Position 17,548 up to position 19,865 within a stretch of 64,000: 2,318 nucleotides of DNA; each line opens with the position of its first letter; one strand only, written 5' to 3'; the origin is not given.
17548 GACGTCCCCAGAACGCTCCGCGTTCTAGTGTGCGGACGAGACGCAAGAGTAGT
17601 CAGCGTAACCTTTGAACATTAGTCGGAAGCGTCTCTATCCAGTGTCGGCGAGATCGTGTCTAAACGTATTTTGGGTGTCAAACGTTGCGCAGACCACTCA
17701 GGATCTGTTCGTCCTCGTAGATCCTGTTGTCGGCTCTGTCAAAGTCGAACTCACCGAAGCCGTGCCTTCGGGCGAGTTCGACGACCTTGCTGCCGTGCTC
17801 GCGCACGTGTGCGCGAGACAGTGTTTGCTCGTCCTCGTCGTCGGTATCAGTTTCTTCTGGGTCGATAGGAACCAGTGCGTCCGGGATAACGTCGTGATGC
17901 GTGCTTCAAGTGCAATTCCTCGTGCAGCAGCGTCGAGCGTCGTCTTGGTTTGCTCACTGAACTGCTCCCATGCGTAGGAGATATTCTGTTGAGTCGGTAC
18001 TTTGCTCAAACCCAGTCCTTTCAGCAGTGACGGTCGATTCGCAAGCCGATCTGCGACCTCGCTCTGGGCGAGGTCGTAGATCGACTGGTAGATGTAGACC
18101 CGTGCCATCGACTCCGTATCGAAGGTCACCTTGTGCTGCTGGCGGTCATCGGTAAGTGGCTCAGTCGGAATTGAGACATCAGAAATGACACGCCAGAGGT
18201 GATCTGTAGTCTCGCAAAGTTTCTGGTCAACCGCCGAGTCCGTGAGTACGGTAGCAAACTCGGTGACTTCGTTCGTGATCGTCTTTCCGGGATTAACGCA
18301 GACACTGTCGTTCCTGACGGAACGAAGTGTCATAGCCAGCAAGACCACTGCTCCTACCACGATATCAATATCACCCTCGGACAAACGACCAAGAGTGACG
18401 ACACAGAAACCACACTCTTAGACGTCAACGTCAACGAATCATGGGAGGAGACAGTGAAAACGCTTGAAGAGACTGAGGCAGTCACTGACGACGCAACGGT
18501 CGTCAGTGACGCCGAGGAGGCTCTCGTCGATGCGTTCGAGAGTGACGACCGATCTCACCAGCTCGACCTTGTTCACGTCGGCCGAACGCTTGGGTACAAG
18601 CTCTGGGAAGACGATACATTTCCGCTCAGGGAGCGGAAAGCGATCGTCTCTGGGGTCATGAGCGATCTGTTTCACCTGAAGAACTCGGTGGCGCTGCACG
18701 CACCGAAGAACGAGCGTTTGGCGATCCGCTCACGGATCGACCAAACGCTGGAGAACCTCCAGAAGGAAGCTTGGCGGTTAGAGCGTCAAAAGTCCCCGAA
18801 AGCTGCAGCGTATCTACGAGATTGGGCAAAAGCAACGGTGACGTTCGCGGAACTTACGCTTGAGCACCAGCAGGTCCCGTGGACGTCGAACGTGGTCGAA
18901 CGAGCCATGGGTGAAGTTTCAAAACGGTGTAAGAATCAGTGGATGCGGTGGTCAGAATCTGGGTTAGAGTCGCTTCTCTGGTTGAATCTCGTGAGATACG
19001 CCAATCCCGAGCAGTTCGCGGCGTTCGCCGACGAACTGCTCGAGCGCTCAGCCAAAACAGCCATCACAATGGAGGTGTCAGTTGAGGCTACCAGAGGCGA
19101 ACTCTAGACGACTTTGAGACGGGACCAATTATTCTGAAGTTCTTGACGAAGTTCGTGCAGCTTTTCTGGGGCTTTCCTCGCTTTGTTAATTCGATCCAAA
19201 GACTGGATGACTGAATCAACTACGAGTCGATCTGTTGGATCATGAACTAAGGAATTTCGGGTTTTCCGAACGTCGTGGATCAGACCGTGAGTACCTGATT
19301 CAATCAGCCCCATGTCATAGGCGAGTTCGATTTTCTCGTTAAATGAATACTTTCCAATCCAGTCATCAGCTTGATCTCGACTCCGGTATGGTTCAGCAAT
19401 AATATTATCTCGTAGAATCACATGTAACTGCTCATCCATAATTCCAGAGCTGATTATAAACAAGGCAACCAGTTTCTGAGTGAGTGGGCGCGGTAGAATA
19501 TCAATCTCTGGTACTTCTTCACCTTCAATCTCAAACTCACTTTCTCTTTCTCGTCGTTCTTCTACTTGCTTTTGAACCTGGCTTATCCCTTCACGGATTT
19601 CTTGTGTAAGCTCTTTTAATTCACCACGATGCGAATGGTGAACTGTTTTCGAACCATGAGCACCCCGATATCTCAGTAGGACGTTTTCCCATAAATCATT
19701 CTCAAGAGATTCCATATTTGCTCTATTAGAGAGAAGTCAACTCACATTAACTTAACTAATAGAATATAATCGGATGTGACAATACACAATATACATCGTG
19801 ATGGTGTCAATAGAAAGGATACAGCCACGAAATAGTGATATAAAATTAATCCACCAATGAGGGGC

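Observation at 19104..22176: Low-GC island carrying a Tat-secreted S1-like serine protease, a Tat lipoprotein and a HEPN-like protein, bracketed by two same-family insertion sequences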

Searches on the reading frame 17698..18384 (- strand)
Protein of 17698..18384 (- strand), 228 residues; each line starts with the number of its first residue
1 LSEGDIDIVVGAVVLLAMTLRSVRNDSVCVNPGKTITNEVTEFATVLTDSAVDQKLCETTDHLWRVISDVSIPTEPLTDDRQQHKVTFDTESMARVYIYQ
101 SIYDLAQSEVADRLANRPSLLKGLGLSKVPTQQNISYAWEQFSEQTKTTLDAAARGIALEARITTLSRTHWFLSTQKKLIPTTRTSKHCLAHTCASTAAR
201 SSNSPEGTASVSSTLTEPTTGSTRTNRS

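Call 3: search_protein_families(library=pfam, proteins=[window:17698-18384:-], max_evalue=1)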
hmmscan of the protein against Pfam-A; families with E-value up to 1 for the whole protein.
window:17698-18384:- (228 aa): 3 families
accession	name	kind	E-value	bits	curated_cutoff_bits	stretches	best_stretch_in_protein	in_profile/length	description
PF05598.16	DUF772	-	0.0015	18.9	23.1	1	88-144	5-66/74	Transposase domain (DUF772)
PF22352.2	K319L-like_PKD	-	0.018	15.5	27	1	121-152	16-46/84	K319L-like, PKD domain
PF07803.16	GSG-1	-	0.17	12.2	27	1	146-202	3-56/109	GSG1-like protein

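Call 4: search_protein_families(library=ncbifam, proteins=[window:17698-18384:-], max_evalue=1)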
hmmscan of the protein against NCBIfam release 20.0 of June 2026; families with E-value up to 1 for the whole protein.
window:17698-18384:- (228 aa): 1 family
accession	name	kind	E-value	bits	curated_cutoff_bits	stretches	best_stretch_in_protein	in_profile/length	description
NF008634.1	PRK11623.1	equivalog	0.075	11.6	702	1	135-176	343-383/469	polynucleotide adenylyltransferase PcnB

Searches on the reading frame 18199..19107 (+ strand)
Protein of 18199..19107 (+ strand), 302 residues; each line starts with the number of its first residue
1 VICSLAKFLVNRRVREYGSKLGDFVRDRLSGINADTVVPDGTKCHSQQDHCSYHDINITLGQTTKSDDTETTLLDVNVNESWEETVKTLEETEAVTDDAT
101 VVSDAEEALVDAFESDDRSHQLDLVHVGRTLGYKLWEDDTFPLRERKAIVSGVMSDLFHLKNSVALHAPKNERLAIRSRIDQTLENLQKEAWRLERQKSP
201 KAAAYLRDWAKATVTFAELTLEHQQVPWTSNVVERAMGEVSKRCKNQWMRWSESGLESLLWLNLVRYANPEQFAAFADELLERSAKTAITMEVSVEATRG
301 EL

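Call 3: search_protein_families(library=pfam, proteins=[window:18199-19107:+], max_evalue=1)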
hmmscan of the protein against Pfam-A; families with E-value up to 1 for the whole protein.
window:18199-19107:+ (302 aa): 2 families
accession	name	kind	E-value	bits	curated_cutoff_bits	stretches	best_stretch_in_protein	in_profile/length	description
PF03050.20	DDE_Tnp_IS66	-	0.00023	21.1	23.1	1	100-256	129-282/284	Transposase IS66 family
PF00872.24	Transposase_mut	-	0.0057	16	21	1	183-245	292-350/379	Transposase, Mutator family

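Call 4: search_protein_families(library=ncbifam, proteins=[window:18199-19107:+], max_evalue=1)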
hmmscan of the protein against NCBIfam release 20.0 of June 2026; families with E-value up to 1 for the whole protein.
window:18199-19107:+ (302 aa): 4 families
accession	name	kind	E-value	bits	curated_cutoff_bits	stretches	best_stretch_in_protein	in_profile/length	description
NF041731.2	transpos_ISH6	equivalog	8.1e-76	255.4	240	1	9-276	149-412/414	ISH6 family transposase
NF033543.2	transpos_IS256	equivalog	4.5e-08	32.5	150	1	175-265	233-335/338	IS256 family transposase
NF033529.1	transpos_ISLre2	equivalog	2e-05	24.1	200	1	79-272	152-324/382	ISLre2 family transposase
NF033517.1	transpos_IS66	equivalog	0.00051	19.2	180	1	120-257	223-357/387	IS66 family transposase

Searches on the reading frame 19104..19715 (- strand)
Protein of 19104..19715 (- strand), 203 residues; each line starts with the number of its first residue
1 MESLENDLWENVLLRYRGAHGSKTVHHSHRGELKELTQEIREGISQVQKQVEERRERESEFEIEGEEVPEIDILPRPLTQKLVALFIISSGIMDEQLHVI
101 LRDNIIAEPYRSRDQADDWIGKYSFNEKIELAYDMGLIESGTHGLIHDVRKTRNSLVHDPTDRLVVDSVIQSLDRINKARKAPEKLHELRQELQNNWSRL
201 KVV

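Call 3: search_protein_families(library=pfam, proteins=[window:19104-19715:-], max_evalue=1)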
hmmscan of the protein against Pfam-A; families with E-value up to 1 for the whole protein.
window:19104-19715:- (203 aa): 4 families
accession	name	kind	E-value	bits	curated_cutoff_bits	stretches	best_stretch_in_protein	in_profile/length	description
PF09177.16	STX6_10_61_N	-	0.03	15.3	29.4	0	27-53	33-59/99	Syntaxin 6/10/61, N-terminal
PF09728.14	Taxilin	-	0.041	13.5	30.3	0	24-66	92-134/302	Myosin-like coiled-coil protein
PF13643.11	DUF4145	-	0.19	12.2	23.1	1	122-165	33-76/88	Domain of unknown function (DUF4145)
PF16533.10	SOAR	-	0.32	11.4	25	0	163-201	55-94/101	STIM1 Orai1-activating region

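Call 4: search_protein_families(library=ncbifam, proteins=[window:19104-19715:-], max_evalue=1)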
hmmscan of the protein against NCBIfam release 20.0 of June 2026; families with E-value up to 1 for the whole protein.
window:19104-19715:- (203 aa): 0 families

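Call 24: find_homologous_proteins(query=window:19104-19715:-)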
Query window:19104-19715:- (203 aa): 1 proteins with E <= 0.001 among 97 candidates.
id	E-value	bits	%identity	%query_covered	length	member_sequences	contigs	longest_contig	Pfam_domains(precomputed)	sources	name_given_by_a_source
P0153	7.2e-127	439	100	100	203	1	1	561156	-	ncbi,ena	-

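Call 50: search_protein_families(library=padloc, proteins=[window:19104-19715:-], max_evalue=1)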
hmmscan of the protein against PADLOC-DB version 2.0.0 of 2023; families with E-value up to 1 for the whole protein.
window:19104-19715:- (203 aa): 0 families

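Call 51: search_protein_families(library=phrogs, proteins=[window:19104-19715:-], max_evalue=1)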
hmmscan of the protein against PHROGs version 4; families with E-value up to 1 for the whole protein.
window:19104-19715:- (203 aa): 3 families
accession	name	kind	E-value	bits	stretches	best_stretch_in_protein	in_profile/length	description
phrog_5483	-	unknown function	0.002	18.8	1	122-179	65-122/185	-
phrog_1305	-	DNA, RNA and nucleotide metabolism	0.22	11.9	1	102-161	135-184/226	DNA binding protein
phrog_28114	-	unknown function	0.43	11.4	0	35-60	30-55/61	-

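Call 52: search_solved_structures(query=window:19104-19715:-, max_evalue=10, show_alignments=2)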
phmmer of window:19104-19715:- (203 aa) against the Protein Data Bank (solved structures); distinct sequences matched with E-value up to 10: 7.
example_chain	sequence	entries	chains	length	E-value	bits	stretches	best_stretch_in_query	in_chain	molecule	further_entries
5g06_I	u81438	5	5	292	0.076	16.1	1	5-89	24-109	EXOSOME COMPLEX COMPONENT CSL4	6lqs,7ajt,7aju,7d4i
5c0w_I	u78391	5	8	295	0.077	16.1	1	5-89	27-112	Exosome complex component CSL4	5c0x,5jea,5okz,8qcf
4oo1_I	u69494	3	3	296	0.078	16.1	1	5-89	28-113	Exosome complex component CSL4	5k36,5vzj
4ifd_I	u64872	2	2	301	0.08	16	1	5-89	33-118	Exosome complex component CSL4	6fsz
2etd_A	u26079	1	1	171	0.54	13.3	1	21-56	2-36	lemA protein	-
6iqo_A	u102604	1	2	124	1.1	12.3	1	34-89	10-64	DNA-binding protein SSO0352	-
6iqc_A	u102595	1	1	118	1.8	11.6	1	34-89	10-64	DNA-binding protein SSO0352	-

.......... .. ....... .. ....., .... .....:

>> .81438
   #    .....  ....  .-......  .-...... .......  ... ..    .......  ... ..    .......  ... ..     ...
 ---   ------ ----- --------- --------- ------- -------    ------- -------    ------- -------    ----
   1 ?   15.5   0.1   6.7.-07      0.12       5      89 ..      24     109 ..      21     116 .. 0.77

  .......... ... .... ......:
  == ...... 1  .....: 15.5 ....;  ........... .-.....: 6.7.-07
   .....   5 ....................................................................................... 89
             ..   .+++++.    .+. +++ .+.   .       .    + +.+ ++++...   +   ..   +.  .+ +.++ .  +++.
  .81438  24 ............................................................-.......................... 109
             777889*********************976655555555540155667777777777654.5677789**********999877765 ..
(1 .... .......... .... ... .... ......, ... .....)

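Call 65: search_dna_similar(query=window:19104-19715:-, collection=plasmids, mode=protein, max_evalue=0.1, max_rows=20)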
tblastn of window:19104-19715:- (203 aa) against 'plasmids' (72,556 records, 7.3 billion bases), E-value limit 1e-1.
No match.

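Call 104: find_related_loci(query=window:19104-19715:-, collection=viral_contigs, flank=4000)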
Query window:19104-19715:- (203 aa) in viral_contigs; peptide patterns used: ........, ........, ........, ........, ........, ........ (x = any residue, [..] = any of these).
5 stretches matched a pattern, but none encodes a relative of the query by tblastn (E <= 1e-3).

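Call 105: find_related_loci(query=window:19104-19715:-, collection=metagenome_contigs, flank=4000)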
Query window:19104-19715:- (203 aa) in metagenome_contigs; peptide patterns used: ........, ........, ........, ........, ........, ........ (x = any residue, [..] = any of these).
101 stretches matched a pattern, but none encodes a relative of the query by tblastn (E <= 1e-3).
